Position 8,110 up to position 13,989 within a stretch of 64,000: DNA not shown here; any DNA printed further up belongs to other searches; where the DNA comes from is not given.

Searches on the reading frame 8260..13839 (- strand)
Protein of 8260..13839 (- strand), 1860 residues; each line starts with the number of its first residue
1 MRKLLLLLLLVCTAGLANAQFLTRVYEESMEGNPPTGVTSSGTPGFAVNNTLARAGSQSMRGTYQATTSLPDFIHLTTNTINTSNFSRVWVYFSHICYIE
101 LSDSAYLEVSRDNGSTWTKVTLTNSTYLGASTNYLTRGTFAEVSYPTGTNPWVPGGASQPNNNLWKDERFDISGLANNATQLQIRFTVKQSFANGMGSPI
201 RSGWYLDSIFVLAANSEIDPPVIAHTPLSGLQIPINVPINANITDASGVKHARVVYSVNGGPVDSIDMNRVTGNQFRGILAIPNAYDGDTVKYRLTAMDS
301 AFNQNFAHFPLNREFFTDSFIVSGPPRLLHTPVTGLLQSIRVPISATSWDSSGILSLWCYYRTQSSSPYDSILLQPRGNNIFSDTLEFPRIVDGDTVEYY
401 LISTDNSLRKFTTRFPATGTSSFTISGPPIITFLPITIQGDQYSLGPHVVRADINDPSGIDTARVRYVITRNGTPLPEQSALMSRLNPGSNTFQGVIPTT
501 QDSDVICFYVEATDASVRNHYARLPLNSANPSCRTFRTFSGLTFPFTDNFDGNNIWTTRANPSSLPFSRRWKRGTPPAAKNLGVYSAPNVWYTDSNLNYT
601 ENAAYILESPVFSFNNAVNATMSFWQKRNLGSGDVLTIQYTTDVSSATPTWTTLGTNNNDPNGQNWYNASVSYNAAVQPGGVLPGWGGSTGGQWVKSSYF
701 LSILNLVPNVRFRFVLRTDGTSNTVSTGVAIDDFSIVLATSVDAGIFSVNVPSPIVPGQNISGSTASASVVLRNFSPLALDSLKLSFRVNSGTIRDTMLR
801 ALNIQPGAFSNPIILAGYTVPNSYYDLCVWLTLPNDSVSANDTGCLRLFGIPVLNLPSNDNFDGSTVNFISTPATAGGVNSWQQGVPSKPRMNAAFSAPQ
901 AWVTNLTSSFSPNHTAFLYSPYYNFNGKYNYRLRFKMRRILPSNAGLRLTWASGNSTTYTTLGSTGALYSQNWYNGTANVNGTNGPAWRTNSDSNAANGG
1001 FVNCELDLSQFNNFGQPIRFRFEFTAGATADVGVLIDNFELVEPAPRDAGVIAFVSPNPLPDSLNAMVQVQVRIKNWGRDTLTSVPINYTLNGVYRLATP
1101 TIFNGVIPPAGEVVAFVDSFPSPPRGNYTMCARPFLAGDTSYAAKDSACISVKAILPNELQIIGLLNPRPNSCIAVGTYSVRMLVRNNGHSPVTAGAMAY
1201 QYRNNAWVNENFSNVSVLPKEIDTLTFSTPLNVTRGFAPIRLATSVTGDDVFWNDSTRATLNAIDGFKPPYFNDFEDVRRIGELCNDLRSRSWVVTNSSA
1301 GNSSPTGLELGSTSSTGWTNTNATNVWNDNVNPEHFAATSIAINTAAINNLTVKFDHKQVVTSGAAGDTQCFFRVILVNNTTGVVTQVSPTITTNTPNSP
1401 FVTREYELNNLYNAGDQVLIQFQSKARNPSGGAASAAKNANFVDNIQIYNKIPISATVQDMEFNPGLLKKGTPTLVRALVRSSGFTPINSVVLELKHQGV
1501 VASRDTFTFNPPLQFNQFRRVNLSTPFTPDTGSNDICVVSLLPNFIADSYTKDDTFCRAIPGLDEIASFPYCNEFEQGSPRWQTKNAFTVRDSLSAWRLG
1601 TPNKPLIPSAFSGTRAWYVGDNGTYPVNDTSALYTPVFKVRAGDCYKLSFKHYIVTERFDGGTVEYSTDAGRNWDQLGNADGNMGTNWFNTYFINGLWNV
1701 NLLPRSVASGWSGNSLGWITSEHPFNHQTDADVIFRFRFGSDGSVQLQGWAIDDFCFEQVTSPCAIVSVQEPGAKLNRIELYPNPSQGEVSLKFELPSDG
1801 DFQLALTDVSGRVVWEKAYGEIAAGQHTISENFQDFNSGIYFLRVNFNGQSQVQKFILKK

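Call 47: search_protein_families(library=pfam, proteins=[window:8260-13839:-], max_evalue=0.00001)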
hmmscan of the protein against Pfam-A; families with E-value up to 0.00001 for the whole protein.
window:8260-13839:- (1860 aa): 1 family
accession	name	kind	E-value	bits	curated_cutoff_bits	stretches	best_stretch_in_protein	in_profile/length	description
PF18962.6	Por_Secre_tail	-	2e-11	44.5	27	1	1781-1857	1-74/75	Secretion system C-terminal sorting domain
